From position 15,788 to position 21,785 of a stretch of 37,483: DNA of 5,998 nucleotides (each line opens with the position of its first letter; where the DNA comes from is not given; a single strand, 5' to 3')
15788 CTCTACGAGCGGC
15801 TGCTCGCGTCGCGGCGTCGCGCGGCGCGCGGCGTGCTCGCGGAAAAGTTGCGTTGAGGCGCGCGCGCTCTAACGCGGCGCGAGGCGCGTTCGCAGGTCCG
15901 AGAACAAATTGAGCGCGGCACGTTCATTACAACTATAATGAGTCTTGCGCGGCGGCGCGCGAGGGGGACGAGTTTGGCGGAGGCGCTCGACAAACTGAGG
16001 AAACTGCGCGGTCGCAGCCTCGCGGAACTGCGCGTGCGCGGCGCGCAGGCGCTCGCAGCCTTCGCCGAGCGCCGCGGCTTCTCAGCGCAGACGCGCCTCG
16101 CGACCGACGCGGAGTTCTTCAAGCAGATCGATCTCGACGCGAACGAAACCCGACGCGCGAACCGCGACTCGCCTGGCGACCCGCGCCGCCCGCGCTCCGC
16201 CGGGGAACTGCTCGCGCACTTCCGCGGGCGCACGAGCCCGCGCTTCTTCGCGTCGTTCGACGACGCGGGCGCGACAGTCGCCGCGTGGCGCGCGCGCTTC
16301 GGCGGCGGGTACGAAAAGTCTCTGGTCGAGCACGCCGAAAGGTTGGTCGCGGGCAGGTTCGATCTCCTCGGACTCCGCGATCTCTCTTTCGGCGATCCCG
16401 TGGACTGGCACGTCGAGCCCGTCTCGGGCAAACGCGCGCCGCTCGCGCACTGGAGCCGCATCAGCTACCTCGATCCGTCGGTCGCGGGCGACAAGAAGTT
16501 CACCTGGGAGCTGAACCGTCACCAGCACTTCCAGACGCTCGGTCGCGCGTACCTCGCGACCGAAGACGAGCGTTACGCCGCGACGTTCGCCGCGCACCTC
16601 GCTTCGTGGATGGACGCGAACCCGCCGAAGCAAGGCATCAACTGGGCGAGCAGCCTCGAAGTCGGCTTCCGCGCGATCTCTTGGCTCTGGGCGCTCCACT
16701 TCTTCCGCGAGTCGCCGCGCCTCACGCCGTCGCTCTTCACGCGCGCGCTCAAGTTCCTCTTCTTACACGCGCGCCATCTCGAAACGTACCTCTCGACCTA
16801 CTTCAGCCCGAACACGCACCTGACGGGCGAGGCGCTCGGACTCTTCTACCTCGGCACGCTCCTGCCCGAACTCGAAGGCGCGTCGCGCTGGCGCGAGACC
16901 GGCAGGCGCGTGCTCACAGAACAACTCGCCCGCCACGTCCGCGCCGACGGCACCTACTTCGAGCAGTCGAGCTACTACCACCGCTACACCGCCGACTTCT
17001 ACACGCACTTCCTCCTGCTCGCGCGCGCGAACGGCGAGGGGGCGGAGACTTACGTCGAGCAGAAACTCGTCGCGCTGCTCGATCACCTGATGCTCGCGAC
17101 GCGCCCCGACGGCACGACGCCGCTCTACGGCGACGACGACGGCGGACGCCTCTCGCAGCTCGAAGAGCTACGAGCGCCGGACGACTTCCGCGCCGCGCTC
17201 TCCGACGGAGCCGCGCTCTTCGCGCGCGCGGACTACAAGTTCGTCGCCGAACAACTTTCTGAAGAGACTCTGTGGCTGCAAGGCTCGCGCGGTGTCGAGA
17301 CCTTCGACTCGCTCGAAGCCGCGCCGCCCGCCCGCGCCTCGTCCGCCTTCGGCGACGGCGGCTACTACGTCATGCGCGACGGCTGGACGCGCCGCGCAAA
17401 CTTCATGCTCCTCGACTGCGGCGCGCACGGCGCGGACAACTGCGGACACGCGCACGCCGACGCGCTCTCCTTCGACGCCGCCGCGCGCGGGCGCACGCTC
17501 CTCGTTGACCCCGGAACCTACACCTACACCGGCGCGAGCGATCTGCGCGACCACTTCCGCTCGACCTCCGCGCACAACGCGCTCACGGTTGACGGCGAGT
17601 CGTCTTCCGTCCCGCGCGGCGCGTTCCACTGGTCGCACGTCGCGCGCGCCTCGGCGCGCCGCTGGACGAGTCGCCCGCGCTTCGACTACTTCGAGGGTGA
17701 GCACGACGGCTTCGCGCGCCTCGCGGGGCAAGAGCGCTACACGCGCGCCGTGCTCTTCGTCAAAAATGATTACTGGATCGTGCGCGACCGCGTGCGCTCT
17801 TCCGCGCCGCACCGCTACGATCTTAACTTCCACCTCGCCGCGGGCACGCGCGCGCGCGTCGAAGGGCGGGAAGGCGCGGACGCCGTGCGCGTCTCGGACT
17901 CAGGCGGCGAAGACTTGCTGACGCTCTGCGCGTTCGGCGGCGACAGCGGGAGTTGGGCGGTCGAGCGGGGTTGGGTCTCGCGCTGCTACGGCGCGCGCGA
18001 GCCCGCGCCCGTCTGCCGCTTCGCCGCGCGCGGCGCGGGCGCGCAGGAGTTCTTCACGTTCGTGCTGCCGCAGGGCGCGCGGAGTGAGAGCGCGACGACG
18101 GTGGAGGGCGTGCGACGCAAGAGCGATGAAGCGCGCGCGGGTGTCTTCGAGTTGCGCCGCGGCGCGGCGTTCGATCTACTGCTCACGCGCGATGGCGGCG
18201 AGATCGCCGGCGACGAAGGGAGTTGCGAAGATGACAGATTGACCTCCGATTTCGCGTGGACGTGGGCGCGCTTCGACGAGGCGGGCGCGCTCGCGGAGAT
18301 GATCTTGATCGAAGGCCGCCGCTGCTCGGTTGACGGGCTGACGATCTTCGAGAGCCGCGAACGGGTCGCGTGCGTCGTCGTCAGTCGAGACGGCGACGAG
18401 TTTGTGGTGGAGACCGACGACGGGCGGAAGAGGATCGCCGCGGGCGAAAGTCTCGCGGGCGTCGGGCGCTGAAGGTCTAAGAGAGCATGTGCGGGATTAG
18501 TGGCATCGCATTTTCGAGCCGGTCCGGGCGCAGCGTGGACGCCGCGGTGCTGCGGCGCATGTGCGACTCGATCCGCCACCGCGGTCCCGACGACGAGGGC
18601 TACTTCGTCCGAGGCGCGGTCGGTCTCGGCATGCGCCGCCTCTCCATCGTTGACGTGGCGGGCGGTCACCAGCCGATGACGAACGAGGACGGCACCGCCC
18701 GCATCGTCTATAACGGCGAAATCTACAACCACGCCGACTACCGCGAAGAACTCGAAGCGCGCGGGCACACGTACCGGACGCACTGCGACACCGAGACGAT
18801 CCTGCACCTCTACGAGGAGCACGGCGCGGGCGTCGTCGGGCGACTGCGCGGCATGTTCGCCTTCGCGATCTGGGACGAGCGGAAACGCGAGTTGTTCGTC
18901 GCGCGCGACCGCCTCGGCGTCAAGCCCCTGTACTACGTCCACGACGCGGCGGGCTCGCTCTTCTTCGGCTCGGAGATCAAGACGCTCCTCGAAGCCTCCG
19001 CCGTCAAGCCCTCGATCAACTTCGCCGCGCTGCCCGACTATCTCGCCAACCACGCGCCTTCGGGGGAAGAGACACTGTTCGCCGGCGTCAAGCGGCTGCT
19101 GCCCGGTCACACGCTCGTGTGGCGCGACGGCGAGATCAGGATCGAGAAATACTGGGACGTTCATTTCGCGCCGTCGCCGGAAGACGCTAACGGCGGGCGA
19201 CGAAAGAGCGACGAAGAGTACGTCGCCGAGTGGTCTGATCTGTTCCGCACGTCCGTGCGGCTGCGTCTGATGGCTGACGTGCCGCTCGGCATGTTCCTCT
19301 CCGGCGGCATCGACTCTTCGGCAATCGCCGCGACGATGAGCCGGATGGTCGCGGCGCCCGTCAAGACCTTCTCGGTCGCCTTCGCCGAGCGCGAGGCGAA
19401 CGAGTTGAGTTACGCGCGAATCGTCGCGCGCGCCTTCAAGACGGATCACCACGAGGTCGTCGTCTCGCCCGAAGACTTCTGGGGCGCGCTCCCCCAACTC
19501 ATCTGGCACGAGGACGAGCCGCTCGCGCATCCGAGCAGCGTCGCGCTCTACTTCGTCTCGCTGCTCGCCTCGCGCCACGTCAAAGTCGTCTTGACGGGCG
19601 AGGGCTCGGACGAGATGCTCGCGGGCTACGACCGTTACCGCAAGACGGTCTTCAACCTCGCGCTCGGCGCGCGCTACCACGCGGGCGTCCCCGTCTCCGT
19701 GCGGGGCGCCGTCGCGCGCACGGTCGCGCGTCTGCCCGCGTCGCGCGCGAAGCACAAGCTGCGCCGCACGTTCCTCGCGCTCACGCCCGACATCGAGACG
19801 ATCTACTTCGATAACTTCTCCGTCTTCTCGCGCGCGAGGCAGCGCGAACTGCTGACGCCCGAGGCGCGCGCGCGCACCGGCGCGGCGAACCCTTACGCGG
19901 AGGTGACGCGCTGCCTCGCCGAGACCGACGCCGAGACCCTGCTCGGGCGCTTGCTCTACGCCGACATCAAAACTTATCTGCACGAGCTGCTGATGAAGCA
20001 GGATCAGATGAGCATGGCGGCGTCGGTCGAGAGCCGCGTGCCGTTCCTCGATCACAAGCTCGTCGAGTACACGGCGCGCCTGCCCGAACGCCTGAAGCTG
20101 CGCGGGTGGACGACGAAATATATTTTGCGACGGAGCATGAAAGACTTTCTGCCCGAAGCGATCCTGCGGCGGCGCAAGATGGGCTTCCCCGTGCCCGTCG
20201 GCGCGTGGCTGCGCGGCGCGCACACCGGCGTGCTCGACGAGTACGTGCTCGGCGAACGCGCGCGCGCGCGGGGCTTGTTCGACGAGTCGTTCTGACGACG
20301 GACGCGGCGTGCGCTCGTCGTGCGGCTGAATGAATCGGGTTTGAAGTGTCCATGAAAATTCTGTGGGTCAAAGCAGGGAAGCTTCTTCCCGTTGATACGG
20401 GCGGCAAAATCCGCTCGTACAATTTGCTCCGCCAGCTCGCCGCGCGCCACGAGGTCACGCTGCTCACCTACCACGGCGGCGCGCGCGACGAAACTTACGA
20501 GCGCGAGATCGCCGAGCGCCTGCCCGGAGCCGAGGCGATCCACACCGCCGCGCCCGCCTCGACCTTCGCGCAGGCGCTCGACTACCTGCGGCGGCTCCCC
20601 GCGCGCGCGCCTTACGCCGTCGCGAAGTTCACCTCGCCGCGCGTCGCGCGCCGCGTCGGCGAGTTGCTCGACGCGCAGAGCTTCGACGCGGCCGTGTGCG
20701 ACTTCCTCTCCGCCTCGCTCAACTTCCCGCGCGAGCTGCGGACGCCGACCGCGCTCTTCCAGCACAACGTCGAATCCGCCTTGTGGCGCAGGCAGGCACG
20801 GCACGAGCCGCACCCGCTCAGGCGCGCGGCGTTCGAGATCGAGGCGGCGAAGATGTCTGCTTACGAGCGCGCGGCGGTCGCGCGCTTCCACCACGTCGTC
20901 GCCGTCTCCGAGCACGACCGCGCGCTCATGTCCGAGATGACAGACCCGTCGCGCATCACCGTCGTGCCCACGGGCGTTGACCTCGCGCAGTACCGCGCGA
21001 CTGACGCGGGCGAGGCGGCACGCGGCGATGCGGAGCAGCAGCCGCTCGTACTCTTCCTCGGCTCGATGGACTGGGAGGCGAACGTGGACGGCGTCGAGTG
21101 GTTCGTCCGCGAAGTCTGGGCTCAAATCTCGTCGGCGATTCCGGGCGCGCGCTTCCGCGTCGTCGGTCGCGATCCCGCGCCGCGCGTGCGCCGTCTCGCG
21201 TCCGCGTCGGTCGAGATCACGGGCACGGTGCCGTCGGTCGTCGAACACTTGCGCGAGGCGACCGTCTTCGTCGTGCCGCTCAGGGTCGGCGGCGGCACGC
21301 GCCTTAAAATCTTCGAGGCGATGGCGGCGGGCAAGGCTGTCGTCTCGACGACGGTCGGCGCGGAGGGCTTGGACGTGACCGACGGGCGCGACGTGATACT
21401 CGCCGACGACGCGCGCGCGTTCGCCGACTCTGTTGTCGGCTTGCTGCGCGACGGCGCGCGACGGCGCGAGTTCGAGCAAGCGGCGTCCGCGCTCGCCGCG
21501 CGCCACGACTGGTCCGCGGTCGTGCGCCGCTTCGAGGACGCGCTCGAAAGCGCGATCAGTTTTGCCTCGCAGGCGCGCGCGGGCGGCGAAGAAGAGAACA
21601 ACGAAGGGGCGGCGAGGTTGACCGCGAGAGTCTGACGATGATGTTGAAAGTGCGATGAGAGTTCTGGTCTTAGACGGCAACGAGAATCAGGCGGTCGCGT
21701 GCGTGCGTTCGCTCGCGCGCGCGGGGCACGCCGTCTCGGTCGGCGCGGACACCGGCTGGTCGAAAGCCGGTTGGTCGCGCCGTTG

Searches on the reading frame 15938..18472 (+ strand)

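Call 36: search_protein_families(library=pfam, proteins=[window:15938-18472:+], max_evalue=0.00001)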
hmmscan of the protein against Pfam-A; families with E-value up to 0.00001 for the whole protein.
window:15938-18472:+ (844 aa): 2 families
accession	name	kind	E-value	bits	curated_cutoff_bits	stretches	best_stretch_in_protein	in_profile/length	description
PF07940.18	Hepar_II_III_C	-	9.6e-43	146.8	24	1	464-689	2-216/237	Heparinase II/III-like, C-terminal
PF16889.11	Hepar_II_III_N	-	4.7e-37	128.5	22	1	84-400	24-313/340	Heparinase II/III N-terminus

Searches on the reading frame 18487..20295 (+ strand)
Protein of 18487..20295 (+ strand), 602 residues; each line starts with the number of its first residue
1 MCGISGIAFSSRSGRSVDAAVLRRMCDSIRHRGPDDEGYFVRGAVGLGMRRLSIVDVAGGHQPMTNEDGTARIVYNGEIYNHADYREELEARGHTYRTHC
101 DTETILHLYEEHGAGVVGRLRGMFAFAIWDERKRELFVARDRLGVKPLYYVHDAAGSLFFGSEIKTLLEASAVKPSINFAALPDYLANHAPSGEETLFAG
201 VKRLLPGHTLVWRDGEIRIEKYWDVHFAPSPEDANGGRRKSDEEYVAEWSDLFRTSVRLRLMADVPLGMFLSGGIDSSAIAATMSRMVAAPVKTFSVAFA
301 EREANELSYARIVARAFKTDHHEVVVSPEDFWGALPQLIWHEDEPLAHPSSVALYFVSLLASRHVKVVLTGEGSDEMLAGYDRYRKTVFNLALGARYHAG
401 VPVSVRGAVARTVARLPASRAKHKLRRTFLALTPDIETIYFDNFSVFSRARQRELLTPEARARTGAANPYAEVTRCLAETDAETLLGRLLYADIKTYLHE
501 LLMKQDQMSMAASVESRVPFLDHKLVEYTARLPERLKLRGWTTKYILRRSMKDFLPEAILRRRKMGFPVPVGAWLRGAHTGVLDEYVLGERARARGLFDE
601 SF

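Call 37: search_protein_families(library=pfam, proteins=[window:18487-20295:+], max_evalue=0.00001)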
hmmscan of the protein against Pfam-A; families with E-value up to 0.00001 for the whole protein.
window:18487-20295:+ (602 aa): 4 families
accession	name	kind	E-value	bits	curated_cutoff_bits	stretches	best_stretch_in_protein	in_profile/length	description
PF00733.27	Asn_synthase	-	1.6e-97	327.8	21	1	249-601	2-322/354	Asparagine synthase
PF13537.11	GATase_7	-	6.3e-49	165.5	25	1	50-168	2-122/123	Glutamine amidotransferase domain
PF13522.11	GATase_6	-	3.2e-41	140.8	27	1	34-163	1-130/130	Glutamine amidotransferase domain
PF12481.13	DUF3700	-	1.7e-06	28.1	27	1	116-174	125-182/228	Aluminium induced protein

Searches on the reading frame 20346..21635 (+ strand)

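Call 37: search_protein_families(library=pfam, proteins=[window:20346-21635:+], max_evalue=0.00001)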
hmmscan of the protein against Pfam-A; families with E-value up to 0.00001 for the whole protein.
window:20346-21635:+ (429 aa): 4 families
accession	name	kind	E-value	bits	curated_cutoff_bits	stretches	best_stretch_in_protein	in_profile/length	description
PF13692.12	Glyco_trans_1_4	-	4e-29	102.1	27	1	233-369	2-142/142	Glycosyl transferases group 1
PF13439.12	Glyco_transf_4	-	3.2e-12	47.2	28.5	1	23-214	7-169/170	Glycosyltransferase Family 4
PF00534.26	Glycos_transf_1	-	1.3e-10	41.5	26.4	1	228-380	11-169/172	Glycosyl transferases group 1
PF13524.12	Glyco_trans_1_2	-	1.2e-08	35.4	25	1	261-397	12-143/144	Glycosyl transferase-like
